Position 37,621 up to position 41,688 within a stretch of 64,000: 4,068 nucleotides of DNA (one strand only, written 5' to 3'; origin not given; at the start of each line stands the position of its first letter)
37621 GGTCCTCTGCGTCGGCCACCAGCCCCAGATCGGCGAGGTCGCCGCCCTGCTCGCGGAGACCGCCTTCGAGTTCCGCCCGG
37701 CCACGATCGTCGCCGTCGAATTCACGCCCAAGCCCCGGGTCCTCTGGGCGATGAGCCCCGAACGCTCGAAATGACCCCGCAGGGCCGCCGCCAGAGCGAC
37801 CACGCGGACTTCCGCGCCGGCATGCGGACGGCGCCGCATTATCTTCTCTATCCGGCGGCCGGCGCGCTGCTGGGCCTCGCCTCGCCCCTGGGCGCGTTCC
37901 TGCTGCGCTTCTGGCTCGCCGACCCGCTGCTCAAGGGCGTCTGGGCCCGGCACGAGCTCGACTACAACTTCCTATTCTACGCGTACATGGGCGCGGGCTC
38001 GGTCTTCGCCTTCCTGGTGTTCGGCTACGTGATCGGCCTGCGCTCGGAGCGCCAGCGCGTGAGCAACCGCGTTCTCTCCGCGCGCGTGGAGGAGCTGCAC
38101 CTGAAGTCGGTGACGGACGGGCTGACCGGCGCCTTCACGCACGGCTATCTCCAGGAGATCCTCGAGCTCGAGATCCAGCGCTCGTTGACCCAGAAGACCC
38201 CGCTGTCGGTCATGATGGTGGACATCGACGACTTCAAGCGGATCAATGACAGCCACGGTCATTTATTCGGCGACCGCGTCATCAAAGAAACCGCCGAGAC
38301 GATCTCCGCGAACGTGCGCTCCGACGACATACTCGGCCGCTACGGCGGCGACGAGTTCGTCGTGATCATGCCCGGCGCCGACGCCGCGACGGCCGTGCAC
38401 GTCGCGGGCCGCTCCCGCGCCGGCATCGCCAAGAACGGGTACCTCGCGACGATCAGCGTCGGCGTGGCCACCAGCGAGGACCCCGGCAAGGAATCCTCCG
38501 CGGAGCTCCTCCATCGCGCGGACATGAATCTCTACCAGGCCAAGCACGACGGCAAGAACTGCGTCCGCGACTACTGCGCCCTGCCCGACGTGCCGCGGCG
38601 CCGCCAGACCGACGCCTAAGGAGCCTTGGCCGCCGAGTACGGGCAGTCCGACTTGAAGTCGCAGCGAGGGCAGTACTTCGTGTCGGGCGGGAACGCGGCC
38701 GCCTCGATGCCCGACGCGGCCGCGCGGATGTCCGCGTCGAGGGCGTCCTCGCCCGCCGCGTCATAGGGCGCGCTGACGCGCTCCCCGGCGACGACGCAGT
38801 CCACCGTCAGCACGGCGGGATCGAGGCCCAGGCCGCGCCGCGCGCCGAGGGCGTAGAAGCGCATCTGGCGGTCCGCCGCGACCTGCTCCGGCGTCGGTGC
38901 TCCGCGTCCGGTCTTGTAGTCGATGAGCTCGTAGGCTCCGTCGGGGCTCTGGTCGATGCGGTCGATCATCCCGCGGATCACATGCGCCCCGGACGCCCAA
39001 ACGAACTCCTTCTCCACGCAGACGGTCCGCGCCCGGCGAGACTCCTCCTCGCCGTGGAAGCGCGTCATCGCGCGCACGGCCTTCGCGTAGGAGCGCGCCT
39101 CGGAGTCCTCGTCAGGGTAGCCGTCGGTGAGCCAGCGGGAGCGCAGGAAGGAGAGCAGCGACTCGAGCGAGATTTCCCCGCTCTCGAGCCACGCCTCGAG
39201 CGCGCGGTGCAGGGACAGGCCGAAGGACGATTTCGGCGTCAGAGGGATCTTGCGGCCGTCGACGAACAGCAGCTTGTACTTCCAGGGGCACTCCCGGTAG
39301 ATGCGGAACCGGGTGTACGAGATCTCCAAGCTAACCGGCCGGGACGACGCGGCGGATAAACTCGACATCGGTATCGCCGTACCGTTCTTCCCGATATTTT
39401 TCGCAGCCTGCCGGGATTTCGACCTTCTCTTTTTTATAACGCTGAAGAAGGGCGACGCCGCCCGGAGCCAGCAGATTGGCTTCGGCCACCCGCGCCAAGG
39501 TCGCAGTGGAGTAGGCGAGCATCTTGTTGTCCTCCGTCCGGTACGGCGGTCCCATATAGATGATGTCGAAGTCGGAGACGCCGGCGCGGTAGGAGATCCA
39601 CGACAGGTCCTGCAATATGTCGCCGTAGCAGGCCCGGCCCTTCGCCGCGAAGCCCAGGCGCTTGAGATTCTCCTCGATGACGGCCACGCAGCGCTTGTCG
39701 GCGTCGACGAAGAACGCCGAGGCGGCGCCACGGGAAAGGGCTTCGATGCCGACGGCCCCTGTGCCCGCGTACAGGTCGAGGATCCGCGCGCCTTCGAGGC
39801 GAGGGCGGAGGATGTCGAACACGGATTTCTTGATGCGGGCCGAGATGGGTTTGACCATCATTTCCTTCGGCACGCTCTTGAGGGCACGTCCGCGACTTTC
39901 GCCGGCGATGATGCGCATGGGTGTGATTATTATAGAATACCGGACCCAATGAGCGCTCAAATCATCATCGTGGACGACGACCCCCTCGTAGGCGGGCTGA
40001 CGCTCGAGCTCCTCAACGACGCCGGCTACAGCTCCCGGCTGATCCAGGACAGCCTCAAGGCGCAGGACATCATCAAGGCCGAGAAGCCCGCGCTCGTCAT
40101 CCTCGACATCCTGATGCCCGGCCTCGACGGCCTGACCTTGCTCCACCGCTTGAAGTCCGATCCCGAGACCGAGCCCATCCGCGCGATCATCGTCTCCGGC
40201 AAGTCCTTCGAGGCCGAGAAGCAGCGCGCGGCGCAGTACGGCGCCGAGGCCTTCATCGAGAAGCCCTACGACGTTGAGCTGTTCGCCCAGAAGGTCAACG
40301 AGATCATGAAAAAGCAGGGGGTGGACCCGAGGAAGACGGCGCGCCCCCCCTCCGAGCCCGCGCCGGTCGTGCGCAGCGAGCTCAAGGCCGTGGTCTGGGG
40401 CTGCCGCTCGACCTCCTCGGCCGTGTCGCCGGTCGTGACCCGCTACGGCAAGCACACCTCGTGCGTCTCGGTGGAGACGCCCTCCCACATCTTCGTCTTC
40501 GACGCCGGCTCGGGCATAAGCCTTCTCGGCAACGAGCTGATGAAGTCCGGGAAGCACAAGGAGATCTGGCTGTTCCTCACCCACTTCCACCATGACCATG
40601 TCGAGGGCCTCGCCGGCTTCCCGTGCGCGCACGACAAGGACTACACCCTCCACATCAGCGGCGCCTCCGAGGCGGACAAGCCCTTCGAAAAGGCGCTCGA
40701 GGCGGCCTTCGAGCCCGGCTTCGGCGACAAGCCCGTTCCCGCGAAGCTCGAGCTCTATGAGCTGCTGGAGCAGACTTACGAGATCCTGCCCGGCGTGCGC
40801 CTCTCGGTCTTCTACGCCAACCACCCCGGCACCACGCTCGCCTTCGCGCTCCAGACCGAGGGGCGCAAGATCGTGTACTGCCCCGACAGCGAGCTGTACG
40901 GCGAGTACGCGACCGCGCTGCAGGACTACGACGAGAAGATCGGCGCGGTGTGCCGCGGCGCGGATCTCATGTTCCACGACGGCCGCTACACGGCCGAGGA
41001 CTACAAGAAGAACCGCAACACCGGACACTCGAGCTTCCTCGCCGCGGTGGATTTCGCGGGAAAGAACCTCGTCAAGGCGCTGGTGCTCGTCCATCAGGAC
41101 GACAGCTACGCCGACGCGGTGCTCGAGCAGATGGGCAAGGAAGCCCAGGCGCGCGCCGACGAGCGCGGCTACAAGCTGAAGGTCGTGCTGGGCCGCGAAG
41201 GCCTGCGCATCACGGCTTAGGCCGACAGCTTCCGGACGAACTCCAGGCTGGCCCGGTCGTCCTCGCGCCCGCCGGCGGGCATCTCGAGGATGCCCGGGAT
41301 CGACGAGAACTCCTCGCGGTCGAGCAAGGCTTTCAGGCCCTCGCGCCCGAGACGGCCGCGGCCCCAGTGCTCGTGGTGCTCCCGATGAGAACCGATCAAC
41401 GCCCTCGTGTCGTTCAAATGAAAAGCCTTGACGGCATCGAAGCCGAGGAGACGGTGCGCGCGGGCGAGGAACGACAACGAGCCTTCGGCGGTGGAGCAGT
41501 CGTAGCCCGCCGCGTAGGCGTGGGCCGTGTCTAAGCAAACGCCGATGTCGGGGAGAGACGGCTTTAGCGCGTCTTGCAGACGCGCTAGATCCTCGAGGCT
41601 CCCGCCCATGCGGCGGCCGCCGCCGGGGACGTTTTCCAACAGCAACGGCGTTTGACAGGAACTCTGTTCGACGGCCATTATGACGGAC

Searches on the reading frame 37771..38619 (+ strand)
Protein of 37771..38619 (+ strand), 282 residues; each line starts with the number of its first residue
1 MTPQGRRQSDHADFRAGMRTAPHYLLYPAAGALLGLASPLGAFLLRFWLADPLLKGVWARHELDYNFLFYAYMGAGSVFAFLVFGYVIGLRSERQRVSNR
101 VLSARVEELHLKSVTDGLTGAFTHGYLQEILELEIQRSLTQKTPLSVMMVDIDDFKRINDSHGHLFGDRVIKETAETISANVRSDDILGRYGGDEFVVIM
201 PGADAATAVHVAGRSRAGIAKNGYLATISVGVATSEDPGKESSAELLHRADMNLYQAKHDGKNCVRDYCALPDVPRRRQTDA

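Call 90: search_protein_families(library=pfam, proteins=[window:37771-38619:+], max_evalue=0.00001)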
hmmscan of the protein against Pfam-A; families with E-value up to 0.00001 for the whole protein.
window:37771-38619:+ (282 aa): 1 family
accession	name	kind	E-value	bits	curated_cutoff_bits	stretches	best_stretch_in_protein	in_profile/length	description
PF00990.26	GGDEF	-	2.1e-39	135.3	23.8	1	114-263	2-160/161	Diguanylate cyclase, GGDEF domain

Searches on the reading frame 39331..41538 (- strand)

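Call 78: search_protein_families(library=pfam, proteins=[window:39331-41538:-], max_evalue=0.00001)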
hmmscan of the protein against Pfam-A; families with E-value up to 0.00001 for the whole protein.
window:39331-41538:- (735 aa): 2 families
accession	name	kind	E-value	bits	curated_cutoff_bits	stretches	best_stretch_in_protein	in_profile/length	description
PF03602.21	Cons_hypoth95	-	2.5e-40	138.5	24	1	541-728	1-181/182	Conserved hypothetical protein 95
PF05175.20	MTS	-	1.9e-06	28.1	23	1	582-694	31-134/170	Methyltransferase small domain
